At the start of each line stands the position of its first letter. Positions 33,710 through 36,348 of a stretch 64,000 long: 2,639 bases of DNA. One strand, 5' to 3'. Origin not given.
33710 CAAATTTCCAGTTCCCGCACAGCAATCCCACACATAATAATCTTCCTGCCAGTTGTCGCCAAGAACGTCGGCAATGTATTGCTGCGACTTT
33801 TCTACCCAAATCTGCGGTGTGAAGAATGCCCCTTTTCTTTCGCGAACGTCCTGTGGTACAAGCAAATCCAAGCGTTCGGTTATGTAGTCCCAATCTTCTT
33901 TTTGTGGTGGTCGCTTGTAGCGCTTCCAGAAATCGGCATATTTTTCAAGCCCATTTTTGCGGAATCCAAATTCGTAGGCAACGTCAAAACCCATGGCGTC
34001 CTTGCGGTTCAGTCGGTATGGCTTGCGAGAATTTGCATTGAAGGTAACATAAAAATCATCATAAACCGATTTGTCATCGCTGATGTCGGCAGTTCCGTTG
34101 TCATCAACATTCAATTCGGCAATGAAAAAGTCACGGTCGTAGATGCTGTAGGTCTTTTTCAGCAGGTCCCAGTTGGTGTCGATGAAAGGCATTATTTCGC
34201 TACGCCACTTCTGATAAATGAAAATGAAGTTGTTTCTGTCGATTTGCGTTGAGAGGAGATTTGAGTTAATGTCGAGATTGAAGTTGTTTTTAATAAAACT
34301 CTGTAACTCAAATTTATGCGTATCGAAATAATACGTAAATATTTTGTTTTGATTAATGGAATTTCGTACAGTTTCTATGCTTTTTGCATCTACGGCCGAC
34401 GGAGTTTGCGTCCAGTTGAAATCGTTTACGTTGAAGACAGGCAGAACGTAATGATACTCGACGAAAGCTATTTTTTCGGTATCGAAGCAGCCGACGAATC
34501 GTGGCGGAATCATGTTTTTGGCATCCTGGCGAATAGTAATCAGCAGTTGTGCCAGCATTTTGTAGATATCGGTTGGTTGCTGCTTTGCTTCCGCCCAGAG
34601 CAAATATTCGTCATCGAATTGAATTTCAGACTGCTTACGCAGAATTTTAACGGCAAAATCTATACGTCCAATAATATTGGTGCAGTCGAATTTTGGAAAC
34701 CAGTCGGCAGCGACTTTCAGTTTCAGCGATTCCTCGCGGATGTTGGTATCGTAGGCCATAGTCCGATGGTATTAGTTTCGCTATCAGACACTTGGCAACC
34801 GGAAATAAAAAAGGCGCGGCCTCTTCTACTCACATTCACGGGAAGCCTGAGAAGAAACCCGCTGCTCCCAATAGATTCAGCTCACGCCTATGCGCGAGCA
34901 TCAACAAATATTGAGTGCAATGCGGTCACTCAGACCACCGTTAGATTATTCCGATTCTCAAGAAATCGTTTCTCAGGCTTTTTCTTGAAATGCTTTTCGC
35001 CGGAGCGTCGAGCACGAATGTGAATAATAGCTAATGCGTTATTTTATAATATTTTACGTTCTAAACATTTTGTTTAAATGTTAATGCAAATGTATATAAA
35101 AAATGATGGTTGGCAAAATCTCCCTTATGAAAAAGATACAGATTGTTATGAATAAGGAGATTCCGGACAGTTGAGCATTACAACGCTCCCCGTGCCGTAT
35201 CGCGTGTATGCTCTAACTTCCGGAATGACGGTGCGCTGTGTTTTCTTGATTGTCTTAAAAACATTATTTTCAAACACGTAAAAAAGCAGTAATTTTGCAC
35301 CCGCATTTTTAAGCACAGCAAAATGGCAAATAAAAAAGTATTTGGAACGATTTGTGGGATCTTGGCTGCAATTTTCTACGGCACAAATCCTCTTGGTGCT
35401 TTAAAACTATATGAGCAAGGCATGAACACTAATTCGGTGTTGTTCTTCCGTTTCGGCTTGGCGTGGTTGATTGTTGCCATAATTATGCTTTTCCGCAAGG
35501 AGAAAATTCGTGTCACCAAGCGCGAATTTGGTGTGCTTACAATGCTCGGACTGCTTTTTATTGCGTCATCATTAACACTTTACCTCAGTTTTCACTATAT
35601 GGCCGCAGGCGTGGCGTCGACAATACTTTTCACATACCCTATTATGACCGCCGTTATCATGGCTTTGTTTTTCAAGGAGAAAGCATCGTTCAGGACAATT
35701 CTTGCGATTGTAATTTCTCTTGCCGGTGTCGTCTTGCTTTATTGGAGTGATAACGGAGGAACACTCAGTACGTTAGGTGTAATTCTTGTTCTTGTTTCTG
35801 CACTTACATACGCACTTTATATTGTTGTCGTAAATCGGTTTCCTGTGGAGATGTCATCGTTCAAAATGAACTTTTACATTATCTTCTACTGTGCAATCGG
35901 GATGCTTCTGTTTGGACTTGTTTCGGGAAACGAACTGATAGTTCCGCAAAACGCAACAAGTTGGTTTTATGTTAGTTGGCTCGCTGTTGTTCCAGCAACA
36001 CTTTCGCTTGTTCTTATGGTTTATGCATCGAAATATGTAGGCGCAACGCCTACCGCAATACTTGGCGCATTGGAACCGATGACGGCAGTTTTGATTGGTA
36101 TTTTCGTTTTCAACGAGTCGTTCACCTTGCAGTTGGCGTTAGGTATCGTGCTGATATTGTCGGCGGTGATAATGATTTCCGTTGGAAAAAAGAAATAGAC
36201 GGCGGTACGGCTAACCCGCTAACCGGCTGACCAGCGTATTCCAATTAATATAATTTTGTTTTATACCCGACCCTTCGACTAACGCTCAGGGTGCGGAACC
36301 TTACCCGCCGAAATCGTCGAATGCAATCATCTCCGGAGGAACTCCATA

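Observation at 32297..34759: Solitary 820-aa nuclease-methyltransferase fusion (type IIG-like) inserted between yidC and a DMT transporter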

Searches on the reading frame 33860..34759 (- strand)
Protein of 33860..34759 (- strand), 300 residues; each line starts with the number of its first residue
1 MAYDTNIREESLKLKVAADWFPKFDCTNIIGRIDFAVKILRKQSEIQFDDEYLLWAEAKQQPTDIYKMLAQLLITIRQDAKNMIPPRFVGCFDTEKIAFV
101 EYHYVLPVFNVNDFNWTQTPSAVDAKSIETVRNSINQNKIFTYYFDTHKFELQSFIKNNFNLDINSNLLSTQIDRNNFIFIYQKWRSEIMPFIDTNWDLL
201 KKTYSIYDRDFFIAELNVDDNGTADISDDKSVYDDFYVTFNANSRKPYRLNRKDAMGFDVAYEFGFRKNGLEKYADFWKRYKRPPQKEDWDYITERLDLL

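Call 48: predict_structure(alignment_id=A2)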
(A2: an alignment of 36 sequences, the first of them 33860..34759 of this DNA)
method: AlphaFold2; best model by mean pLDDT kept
length: 300 residues; sequences in the alignment: 36
mean_pLDDT: 89.4   pTM: 0.83
mean pLDDT of the five models: 89.4, 89.3, 88.7, 88.3, 85.2
residues with pLDDT >= 90: 200; 70-90: 81; 50-70: 15; < 50: 4
segments of 3 or more residues with pLDDT < 50: 164-167
pLDDT, mean of each block of 10 residues (from residue 1): 89 97 92 93 68 95 98 96 92 98 92 90 95 96 98 93 57 90 95 94 92 90 73 79 88 80 92 89 90 91
secondary structure, 60 per line:
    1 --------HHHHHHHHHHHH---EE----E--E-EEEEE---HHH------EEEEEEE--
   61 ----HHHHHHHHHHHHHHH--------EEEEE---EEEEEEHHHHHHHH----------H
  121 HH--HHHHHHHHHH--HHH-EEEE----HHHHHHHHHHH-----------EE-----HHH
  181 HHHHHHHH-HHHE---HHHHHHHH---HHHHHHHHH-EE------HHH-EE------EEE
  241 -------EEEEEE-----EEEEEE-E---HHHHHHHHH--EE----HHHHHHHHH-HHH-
elements in order: H9-20 E35-39 E52-58 H65-79 E88-92 E96-101 H102-109 H125-134 E141-144 H149-159 H178-188 H197-204 H208-216 E238-240 E248-253 E259-264 H270-278 H287-295

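Call 52: fold_search(model_id=the predicted structure, library=pdb)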
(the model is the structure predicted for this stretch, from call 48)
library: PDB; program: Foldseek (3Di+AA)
matches with E <= 10: 227; with E <= 0.001: 0
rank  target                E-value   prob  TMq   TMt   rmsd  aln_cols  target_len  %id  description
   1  4adn_A                5.3e-01  0.03  0.12  0.14  16.1       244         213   11  Fusidic acid resistance protein FusB (released 2012-03-07)
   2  5zyv_A                7.5e-01  0.12  0.17  0.23   6.6       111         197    5  Crystal structure of human MGME1 with single strand DNA2 and Ca2+ (released 2018-09-19)
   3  5zyt_C                9.0e-01  0.10  0.16  0.21   7.9       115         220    5  Crystal structure of human MGME1 with 3' overhang double strand DNA3 (released 2018-09-19)
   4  1sc7_A                1.0e+00  0.04  0.12  0.08  17.9       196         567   11  Human DNA Topoisomerase I (70 Kda) In Complex With The Indenoisoquinoline MJ-II-38 and Covalent Complex With A 22 Base (released 2005-04-19)
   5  9lqb                  1.1e+00  0.07  0.11  0.13   8.8       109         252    4  Crystal structure of NrN E21A in complex with SAH-AMP (released 2025-11-26)
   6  9lqc_A                1.1e+00  0.08  0.15  0.17  10.5       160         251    7  Crystal structure of NrN D119A in complex with SAH-AMP (released 2025-11-26)
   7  9lqa                  1.1e+00  0.07  0.12  0.13   8.5       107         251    6  Crystal structure of NrN E21A in complex with SAM-AMP (released 2025-11-26)
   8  5kew_E                1.3e+00  0.10  0.13  0.35  11.5       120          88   10  Vibrio parahaemolyticus VtrA/VtrC complex bound to the bile salt taurodeoxycholate (released 2016-07-20)
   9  5yh1                  1.5e+00  0.06  0.14  0.10   9.3       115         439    8  Member of s1p family of ribosomal proteins PF0399 DHH domain (released 2018-08-01)
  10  2bu7                  1.5e+00  0.02  0.09  0.08  12.0       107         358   10  crystal structures of human pyruvate dehydrogenase kinase 2 containing physiological and synthetic ligands (released 2006-02-02)
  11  6s9i_J                1.6e+00  0.08  0.15  0.18   8.9       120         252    7  Human Brr2 Helicase Region D534C/N1866C in complex with C-tail deleted Jab1 (released 2020-01-22)
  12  5zyt_D                1.6e+00  0.06  0.16  0.19   6.3       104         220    3  Crystal structure of human MGME1 with 3' overhang double strand DNA3 (released 2018-09-19)
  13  6tmp                  1.8e+00  0.04  0.10  0.09  11.0       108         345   10  Rapid optimisation of fragments and hits to lead compounds from screening of crude reaction mixtures (released 2020-10-14)
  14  2h7g_X                1.8e+00  0.03  0.12  0.12  16.6       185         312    9  Structure of variola topoisomerase non-covalently bound to DNA (released 2006-08-15)
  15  2e0a_A                1.8e+00  0.02  0.10  0.09  17.0       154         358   10  Crystal structure of human pyruvate dehydrogenase kinase 4 in complex with AMPPNP (released 2007-10-09)
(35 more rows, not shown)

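Call 89: fold_search(model_id=the predicted structure, library=viral)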
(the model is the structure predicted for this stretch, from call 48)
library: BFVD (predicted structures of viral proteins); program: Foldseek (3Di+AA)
matches with E <= 10: 319; with E <= 0.001: 0
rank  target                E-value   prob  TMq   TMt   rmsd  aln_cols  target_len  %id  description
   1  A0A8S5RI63            1.4e-03  1.00  0.38  0.54   4.7       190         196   10  Uncharacterized protein [virus sp. ctML55]
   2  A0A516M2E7            1.9e-01  0.41  0.24  0.39   7.5       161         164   12  (no name in the UniProt tables at hand)
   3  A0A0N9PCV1            2.4e-01  0.18  0.22  0.23  12.3       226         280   12  Uncharacterized protein [Acidianus rod-shaped virus 2]
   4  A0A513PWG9            3.1e-01  0.06  0.15  0.17  20.1       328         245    8  Uncharacterized protein [Vibrio phage 2 TSL-2019]
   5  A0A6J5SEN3            3.5e-01  0.38  0.26  0.46   6.6       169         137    9  Uncharacterized protein [uncultured Caudovirales phage]
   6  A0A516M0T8            3.5e-01  0.18  0.19  0.35   8.2       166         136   11  (no name in the UniProt tables at hand)
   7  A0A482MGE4            3.5e-01  0.18  0.21  0.37   8.0       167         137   10  Uncharacterized protein [Serratia phage Serbin]
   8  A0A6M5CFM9            3.5e-01  0.05  0.10  0.13  17.1       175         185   19  (no name in the UniProt tables at hand)
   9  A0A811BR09            3.7e-01  0.08  0.15  0.12  12.7       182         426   11  DUF5898 domain-containing protein [Pandoravirus japonicus]
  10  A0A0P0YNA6            3.9e-01  0.13  0.20  0.28   9.2       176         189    7  (no name in the UniProt tables at hand)
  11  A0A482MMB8            3.9e-01  0.03  0.09  0.15  16.2       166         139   11  Homing endonuclease [Escherichia phage vB_EcoM_PHB13]
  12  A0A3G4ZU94            4.6e-01  0.08  0.11  0.07  13.5       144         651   11  DNA topoisomerase 1 [Dasosvirus sp.]
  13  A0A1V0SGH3            4.6e-01  0.03  0.10  0.12  13.9       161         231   12  Uncharacterized protein [Hokovirus HKV1]
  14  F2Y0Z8                5.9e-01  0.08  0.19  0.19   9.8       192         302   11  (no name in the UniProt tables at hand)
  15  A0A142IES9            6.6e-01  0.04  0.09  0.12  16.2       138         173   11  Uncharacterized protein [Pseudomonas phage vB_PsyM_KIL4]
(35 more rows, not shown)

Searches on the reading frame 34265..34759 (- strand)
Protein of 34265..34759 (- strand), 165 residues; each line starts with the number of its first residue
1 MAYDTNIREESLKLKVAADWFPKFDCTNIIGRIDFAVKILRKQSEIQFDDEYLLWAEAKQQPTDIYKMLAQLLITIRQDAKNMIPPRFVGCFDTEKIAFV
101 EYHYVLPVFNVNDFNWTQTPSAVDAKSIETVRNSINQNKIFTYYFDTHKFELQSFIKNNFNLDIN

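Call 86: search_solved_structures(query=A8, max_evalue=10, show_alignments=3)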
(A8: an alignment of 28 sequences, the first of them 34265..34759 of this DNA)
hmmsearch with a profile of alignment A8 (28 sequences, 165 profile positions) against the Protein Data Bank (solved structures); distinct sequences matched with E-value up to 10: 0.

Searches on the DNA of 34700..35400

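Call 44: search_rna_families(source=window, start=34700, end=35400, threshold=evalue, max_evalue=10, show_alignments=2)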
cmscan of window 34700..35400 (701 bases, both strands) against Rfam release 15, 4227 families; matches with E-value up to 10: 3.
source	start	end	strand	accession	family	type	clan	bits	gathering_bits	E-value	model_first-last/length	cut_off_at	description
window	35256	35347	-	RF02846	Ref84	Gene; antisense;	-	21.1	52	4.2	1-87/87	no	Enterococcus sRNA 84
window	35276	35369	-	RF02432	SpF25_sRNA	Gene; sRNA;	-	17.2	48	5.1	1-102/102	no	Streptococcus sRNA SpF25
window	35094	35151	+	RF00441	snoZ242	Gene; snRNA; snoRNA; CD-box;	-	10.5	90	6.6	1-198/198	no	Small nucleolar RNA Z242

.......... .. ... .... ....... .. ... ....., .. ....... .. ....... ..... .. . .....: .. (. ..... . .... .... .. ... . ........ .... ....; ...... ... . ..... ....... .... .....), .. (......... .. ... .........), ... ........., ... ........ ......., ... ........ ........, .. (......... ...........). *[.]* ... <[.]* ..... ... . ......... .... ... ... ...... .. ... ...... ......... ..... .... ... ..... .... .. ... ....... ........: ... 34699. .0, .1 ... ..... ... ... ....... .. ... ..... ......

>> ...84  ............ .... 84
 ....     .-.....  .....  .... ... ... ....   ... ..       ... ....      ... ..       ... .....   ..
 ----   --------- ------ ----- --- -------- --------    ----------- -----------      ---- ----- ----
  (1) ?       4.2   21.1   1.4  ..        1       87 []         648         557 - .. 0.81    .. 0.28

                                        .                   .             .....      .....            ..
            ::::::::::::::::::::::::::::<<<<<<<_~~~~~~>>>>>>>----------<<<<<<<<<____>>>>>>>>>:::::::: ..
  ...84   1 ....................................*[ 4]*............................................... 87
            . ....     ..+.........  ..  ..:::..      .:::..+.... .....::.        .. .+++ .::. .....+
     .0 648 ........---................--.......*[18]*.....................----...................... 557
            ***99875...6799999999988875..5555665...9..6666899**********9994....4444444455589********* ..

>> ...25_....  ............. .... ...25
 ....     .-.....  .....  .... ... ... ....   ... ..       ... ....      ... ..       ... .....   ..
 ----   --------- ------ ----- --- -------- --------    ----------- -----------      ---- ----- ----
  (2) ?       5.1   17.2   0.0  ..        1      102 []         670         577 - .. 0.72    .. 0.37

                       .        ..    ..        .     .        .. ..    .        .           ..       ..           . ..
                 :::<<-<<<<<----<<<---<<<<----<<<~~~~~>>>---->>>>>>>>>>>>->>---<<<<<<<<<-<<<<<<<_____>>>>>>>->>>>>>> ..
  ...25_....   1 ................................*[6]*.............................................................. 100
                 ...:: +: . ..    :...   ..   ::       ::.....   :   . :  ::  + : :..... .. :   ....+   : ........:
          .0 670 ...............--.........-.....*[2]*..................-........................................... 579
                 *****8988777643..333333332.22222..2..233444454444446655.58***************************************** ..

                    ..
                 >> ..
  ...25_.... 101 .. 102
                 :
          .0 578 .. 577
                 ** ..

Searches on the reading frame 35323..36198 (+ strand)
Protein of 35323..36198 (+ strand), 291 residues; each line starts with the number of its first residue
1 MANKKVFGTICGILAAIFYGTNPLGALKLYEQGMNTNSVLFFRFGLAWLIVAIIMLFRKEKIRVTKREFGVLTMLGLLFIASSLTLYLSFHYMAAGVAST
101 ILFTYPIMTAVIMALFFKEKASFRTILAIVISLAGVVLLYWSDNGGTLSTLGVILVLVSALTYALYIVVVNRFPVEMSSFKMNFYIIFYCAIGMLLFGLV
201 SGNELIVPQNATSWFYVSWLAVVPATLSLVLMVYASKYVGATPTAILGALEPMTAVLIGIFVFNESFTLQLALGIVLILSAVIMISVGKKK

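Call 97: find_encoding_contigs(protein=window:35323-36198:+, flank=6000, max_places=6)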
Protein window:35323-36198:+ (291 aa): 7 contigs read that carry it; 5 places shown.
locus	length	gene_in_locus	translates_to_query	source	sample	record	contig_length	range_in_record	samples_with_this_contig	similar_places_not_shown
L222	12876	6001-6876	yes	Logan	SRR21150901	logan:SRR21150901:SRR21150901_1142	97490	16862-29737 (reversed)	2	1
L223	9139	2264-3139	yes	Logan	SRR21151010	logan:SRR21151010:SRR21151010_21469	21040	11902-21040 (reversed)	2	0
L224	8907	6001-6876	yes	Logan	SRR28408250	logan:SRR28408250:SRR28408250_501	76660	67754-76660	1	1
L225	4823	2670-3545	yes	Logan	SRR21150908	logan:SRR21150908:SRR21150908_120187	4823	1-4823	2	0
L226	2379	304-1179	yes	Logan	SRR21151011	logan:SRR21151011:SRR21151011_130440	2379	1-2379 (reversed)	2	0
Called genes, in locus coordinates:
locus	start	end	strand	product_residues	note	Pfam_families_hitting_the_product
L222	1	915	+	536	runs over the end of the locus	PF06418:CTP_synth_N, PF00117:GATase, PF07722:Peptidase_C26 (weak)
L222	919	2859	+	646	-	PF14849:YidC_periplas, PF02096:60KD_IMP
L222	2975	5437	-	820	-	-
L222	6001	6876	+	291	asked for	PF00892:EamA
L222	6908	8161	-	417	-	PF00970:FAD_binding_6 (faint), PF00111:Fer2, PF00175:NAD_binding_1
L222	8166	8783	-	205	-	PF02508:Rnf-Nqr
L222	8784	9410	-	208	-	PF02508:Rnf-Nqr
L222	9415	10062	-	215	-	PF04205:FMN_bind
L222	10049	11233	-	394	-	PF03116:NQR2_RnfD_RnfE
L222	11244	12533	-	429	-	PF05896:NQRA_N, PF24836:NQRA_2nd, PF11973:NQRA_SLBB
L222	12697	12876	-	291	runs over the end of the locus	PF01545:Cation_efflux, PF16916:ZT_dimer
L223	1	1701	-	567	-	?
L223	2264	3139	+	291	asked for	PF00892:EamA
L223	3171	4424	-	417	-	PF00970:FAD_binding_6 (faint), PF00111:Fer2, PF00175:NAD_binding_1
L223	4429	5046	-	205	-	PF02508:Rnf-Nqr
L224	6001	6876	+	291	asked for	PF00892:EamA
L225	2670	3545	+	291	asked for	PF00892:EamA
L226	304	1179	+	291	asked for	PF00892:EamA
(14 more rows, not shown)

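Call 100: find_homologous_proteins(query=window:35323-36198:+, max_evalue=1e-40)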
Query window:35323-36198:+ (291 aa): 4137 proteins with E <= 1e-40 among 8000 candidates; the best 120 are listed.
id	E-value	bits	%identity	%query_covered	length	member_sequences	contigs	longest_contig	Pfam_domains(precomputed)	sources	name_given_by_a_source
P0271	1.6e-173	594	100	100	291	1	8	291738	PF00892.27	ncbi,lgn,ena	-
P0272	1.4e-172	591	99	100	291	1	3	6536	PF00892.27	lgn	-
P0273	7.8e-169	579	97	100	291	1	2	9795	PF00892.27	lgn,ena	-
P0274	1.6e-139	482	79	100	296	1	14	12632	PF00892.27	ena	-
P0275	3.3e-139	481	78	100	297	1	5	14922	PF00892.27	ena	-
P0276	9.2e-139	480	78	100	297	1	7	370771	PF00892.27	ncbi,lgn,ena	-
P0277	1.1e-138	480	78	100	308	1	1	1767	PF00892.27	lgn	-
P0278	1.2e-138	480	78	100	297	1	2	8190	PF00892.27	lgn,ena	-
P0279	1.6e-138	479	78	100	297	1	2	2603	PF00892.27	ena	-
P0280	2.0e-138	479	78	99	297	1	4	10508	PF00892.27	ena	-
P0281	2.3e-138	479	78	100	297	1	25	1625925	PF00892.27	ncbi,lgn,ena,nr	ncbi:MAG: EamA family transporter [Bacteroidales bacterium]|nr:EamA family transporter [Bacteroidale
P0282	2.9e-138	478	78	100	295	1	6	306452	PF00892.27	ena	-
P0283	2.9e-138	478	78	100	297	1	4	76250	PF00892.27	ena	-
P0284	3.0e-138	478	78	100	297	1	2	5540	PF00892.27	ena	-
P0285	3.2e-138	478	78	100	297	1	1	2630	PF00892.27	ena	-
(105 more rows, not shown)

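Call 101: find_encoding_contigs(protein=P0273, flank=6000, max_places=2)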
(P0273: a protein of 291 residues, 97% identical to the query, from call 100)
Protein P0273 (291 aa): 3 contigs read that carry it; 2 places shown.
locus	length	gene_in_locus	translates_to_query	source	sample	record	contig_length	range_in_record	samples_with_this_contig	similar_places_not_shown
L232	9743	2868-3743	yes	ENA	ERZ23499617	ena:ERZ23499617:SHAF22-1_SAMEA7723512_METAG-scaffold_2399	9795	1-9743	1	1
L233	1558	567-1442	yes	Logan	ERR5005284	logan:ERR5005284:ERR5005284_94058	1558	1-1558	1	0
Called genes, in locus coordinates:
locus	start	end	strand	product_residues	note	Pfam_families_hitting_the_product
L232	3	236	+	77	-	?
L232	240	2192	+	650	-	PF14849:YidC_periplas, PF02096:60KD_IMP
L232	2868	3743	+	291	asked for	PF00892:EamA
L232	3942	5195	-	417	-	PF00970:FAD_binding_6 (faint), PF00111:Fer2, PF00175:NAD_binding_1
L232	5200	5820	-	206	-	PF02508:Rnf-Nqr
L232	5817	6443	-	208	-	PF02508:Rnf-Nqr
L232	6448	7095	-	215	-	PF04205:FMN_bind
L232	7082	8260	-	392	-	PF03116:NQR2_RnfD_RnfE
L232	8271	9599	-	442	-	PF05896:NQRA_N, PF24836:NQRA_2nd, PF11973:NQRA_SLBB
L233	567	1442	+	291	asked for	PF00892:EamA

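Call 102: find_encoding_contigs(protein=P0281, flank=6000, max_places=2)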
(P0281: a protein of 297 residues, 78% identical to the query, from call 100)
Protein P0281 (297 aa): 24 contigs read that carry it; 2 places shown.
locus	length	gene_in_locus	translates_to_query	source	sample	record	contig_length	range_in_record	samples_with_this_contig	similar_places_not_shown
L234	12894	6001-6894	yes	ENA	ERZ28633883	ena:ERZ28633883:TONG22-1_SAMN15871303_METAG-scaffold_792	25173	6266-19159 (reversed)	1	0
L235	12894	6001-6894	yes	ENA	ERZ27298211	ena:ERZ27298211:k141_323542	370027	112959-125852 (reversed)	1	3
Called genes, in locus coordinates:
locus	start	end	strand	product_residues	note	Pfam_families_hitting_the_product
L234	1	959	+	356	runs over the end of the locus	PF02754:CCG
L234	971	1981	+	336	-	PF00070:Pyr_redox (faint), PF00890:FAD_binding_2 (weak), PF07992:Pyr_redox_2, PF12831:FAD_oxidored (weak), PF13450:NAD_binding_8 (weak), PF13738:Pyr_redox_3 (weak), PF03486:HI0933_like (weak), PF01593:Amino_oxidase (weak), +4 more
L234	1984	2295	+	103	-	PF13746:Fer4_18 (faint), PF00037:Fer4 (faint), PF12797:Fer4_2 (faint), PF12800:Fer4_4 (faint), PF13183:Fer4_8, PF12838:Fer4_7 (weak), PF13187:Fer4_9, PF13534:Fer4_17, +1 more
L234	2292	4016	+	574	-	PF13183:Fer4_8, PF13237:Fer4_10 (faint), PF00037:Fer4 (faint), PF12838:Fer4_7 (weak), PF13187:Fer4_9 (weak), PF13484:Fer4_16 (weak), PF13534:Fer4_17 (weak), PF02754:CCG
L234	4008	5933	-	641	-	PF02518:HATPase_c, PF00204:DNA_gyraseB, PF01751:Toprim, PF00986:DNA_gyraseB_C (faint)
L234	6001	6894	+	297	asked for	PF00892:EamA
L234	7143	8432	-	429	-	PF01943:Polysacc_synt (weak), PF13440:Polysacc_synt_3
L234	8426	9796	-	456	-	PF24793:GINT1_N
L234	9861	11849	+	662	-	PF00535:Glycos_transf_2, PF13641:Glyco_tranf_2_3, PF13632:Glyco_trans_2_3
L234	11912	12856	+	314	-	PF01029:NusB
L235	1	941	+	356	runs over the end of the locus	PF02754:CCG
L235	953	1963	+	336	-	PF00070:Pyr_redox (weak), PF00890:FAD_binding_2, PF07992:Pyr_redox_2, PF12831:FAD_oxidored (weak), PF13450:NAD_binding_8 (weak), PF13738:Pyr_redox_3 (weak), PF03486:HI0933_like (weak), PF01593:Amino_oxidase (weak), +4 more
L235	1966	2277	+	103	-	PF13746:Fer4_18 (faint), PF25160:LdpA_Fe-S-bd (faint), PF13237:Fer4_10 (faint), PF00037:Fer4 (faint), PF13183:Fer4_8, PF12838:Fer4_7 (weak), PF13187:Fer4_9, PF13534:Fer4_17 (weak), +3 more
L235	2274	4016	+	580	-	PF00037:Fer4 (faint), PF12838:Fer4_7, PF13183:Fer4_8, PF13187:Fer4_9 (weak), PF13237:Fer4_10 (weak), PF13484:Fer4_16 (weak), PF13534:Fer4_17 (weak), PF02754:CCG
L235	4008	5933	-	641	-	PF02518:HATPase_c, PF00204:DNA_gyraseB, PF01751:Toprim, PF00986:DNA_gyraseB_C (faint)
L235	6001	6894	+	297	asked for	PF00892:EamA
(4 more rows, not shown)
